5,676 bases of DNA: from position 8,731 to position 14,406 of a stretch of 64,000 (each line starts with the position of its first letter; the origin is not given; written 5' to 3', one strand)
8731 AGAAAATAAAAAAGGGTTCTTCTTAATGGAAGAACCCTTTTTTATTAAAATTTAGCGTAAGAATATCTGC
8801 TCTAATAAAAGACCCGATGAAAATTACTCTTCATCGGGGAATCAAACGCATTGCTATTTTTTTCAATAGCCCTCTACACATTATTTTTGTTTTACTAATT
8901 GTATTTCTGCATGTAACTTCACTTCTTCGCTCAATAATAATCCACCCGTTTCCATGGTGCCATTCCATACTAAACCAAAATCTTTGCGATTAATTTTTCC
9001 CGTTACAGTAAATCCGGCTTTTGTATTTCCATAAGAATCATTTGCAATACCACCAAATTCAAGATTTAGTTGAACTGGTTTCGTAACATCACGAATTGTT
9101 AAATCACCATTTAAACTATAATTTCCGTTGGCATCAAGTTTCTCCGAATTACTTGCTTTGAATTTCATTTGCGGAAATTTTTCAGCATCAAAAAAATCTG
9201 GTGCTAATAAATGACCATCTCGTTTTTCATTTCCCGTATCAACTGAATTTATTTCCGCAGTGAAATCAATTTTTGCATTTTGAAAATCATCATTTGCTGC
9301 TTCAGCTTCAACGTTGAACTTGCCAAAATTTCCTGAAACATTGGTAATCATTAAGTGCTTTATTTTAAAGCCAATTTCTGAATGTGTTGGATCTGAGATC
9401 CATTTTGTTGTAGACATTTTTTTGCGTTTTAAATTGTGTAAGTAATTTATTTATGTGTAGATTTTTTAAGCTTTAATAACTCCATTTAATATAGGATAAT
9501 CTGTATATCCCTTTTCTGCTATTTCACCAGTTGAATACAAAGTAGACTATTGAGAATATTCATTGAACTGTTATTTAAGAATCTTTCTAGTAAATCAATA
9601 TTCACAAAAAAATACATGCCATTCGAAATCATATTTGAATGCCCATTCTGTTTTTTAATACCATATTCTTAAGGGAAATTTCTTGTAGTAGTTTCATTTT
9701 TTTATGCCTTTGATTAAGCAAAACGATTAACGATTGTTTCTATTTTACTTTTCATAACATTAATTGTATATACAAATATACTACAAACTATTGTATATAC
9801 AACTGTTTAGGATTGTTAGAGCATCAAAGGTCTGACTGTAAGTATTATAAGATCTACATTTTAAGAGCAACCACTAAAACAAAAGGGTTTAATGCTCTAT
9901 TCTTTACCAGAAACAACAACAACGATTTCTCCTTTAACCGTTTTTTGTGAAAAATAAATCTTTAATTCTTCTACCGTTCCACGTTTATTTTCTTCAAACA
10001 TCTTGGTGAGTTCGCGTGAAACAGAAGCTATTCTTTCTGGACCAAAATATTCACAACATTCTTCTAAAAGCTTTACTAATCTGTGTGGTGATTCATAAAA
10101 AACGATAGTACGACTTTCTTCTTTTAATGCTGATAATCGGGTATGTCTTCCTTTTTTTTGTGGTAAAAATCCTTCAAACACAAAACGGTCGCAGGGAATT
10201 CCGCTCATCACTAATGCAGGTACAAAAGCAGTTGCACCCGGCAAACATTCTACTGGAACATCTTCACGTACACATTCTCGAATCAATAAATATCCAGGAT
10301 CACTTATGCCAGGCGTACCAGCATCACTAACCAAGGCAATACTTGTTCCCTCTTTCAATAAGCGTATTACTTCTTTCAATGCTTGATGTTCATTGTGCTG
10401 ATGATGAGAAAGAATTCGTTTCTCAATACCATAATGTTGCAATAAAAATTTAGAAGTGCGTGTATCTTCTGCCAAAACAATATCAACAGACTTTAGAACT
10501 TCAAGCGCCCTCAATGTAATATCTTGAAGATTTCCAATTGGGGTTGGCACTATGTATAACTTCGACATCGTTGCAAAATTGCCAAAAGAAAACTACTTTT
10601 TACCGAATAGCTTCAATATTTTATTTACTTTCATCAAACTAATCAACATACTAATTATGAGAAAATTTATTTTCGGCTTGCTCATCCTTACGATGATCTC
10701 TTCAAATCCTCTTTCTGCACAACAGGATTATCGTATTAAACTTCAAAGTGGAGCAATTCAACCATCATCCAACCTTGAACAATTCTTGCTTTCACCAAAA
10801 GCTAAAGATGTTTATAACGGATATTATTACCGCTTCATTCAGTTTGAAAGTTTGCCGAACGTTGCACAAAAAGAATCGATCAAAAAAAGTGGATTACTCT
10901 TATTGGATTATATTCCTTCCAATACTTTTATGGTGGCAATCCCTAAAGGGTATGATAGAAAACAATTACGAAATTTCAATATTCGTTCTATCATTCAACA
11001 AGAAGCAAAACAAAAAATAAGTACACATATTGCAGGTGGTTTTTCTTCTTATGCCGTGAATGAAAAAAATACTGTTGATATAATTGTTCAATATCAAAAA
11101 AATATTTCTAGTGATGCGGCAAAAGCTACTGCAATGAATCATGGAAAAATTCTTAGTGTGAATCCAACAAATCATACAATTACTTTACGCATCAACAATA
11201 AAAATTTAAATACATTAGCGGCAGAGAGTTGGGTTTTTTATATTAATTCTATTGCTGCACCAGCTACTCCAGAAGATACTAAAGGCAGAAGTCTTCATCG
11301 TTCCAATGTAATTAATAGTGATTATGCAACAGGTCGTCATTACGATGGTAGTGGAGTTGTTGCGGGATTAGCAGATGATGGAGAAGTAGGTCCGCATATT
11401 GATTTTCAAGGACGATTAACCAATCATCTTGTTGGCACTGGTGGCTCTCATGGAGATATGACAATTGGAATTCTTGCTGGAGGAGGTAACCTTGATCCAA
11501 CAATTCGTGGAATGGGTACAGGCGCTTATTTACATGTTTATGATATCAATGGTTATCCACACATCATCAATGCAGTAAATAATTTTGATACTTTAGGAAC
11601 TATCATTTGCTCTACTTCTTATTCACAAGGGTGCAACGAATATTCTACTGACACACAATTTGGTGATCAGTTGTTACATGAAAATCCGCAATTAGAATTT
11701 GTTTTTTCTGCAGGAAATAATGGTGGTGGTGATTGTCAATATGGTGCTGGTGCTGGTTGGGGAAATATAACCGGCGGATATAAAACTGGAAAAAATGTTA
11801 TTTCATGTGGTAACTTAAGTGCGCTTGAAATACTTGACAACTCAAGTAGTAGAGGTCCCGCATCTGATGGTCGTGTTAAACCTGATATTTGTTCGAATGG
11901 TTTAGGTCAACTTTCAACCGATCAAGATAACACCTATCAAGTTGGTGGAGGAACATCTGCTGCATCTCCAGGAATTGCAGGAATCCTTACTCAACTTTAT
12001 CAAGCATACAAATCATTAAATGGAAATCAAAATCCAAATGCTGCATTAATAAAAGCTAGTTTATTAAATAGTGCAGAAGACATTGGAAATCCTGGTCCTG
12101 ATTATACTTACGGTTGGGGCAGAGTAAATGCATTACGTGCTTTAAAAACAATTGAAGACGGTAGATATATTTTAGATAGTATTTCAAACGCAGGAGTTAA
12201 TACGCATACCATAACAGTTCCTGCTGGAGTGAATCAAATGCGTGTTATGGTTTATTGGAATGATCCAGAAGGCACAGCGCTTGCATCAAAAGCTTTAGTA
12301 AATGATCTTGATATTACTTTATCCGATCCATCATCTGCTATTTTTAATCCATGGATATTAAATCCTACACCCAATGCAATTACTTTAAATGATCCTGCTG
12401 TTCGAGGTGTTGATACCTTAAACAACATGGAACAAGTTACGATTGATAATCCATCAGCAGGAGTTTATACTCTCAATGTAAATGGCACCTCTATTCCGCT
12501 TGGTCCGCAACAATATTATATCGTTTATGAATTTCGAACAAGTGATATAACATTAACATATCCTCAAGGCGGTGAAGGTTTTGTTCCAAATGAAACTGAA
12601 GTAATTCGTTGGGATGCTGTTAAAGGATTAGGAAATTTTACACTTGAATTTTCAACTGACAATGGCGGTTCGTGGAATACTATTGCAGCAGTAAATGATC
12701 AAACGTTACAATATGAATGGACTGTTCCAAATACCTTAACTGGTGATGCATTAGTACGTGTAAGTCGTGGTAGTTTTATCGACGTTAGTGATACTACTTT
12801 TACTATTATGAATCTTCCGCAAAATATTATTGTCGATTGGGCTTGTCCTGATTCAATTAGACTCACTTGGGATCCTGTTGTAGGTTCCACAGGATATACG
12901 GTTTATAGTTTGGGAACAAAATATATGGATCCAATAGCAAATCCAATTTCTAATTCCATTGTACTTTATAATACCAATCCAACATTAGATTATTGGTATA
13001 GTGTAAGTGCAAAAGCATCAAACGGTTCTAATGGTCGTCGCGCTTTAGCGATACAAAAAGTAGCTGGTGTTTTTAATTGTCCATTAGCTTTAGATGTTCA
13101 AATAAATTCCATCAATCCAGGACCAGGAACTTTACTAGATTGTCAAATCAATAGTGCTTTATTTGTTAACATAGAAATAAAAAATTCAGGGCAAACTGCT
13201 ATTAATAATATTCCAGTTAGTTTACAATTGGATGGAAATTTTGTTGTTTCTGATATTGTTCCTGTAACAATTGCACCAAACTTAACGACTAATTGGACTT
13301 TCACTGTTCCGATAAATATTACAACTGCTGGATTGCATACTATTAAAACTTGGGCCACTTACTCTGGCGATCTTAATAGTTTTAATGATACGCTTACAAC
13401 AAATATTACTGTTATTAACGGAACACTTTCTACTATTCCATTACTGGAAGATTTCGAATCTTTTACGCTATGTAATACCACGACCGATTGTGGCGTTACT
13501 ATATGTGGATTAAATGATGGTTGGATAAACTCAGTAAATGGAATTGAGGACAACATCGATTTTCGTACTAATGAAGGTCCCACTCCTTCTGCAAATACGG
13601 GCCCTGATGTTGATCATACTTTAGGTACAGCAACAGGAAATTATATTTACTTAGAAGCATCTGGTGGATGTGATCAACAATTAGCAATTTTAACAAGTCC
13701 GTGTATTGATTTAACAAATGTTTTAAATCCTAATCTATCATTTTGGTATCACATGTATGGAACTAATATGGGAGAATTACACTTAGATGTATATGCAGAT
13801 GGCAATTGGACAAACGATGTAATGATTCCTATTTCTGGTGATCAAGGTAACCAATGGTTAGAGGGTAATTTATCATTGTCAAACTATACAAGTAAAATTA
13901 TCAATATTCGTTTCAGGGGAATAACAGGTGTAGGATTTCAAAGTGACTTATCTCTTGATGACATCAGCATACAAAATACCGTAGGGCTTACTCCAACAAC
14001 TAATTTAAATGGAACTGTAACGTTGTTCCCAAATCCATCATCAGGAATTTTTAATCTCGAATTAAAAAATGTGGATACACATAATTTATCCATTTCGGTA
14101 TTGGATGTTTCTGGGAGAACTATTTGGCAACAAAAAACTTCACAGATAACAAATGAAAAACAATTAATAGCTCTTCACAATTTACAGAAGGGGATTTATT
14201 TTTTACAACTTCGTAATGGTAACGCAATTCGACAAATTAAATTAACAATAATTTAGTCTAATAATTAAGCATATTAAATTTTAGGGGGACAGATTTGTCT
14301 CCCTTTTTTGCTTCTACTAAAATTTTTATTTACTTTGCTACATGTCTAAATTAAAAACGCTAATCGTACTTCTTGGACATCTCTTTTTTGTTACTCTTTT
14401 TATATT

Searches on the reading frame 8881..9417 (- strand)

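Call 73: search_protein_families(library=pfam, proteins=[window:8881-9417:-])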
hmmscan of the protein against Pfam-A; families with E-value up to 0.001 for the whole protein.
window:8881-9417:- (178 aa): 1 family
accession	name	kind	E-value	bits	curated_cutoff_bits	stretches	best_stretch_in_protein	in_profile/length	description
PF04264.18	YceI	-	1.5e-46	158.9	23.7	1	6-173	1-149/150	YceI-like domain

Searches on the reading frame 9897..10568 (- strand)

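Call 73: search_protein_families(library=pfam, proteins=[window:9897-10568:-])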
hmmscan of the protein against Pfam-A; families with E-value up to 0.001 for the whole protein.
window:9897-10568:- (223 aa): 1 family
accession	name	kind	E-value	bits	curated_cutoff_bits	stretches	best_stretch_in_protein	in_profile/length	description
PF00590.25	TP_methylase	-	7.9e-34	117.9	27.8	1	3-202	1-211/212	Tetrapyrrole (Corrin/Porphyrin) Methylases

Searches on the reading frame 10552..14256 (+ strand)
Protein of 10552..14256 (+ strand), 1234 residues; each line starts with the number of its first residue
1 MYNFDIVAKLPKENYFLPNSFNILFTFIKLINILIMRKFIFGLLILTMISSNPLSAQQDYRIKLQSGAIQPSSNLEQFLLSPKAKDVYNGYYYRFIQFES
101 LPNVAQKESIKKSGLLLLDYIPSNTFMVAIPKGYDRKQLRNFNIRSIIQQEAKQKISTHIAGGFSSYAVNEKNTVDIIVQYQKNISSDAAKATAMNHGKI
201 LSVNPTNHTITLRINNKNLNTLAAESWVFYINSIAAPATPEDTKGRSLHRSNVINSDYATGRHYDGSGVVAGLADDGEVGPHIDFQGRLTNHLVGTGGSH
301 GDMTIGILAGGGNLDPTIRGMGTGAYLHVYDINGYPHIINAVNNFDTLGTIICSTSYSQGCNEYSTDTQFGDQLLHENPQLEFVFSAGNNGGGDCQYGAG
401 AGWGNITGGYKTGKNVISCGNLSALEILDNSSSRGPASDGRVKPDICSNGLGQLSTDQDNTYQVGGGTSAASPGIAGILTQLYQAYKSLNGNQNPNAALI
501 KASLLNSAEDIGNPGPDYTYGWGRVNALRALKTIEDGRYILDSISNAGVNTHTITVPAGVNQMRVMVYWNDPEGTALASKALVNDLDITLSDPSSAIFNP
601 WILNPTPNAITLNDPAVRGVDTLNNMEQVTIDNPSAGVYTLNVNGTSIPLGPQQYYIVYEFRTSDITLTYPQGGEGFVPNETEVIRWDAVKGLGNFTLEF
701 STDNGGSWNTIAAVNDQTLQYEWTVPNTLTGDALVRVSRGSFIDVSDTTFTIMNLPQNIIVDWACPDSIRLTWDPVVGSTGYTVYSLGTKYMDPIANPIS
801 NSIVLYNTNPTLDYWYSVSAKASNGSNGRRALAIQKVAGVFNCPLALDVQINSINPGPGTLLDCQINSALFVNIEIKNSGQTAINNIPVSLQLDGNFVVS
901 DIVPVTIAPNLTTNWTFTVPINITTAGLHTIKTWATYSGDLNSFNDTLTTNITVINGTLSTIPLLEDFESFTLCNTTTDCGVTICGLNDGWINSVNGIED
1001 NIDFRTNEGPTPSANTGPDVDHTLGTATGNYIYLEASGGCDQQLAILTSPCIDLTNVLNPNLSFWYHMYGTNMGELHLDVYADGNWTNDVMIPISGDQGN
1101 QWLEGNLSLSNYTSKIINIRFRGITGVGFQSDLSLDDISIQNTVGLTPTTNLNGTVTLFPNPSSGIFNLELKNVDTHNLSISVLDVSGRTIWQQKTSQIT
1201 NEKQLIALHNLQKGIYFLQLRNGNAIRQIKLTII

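Call 73: search_protein_families(library=pfam, proteins=[window:10552-14256:+])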
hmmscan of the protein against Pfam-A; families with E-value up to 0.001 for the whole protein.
window:10552-14256:+ (1234 aa): 4 families
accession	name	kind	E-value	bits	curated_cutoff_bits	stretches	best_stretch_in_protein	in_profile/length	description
PF00082.27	Peptidase_S8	-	2.7e-23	83.1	21.8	1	266-523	1-288/288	Subtilase family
PF00629.30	MAM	-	1.9e-21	77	26.4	1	1001-1142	18-154/158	MAM domain, meprin/A5/mu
PF18962.6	Por_Secre_tail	-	1.1e-15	58.1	27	1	1158-1229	1-71/75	Secretion system C-terminal sorting domain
PF04151.21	PPC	-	0.00028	22.1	25.9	0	549-645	2-70/70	Bacterial pre-peptidase C-terminal domain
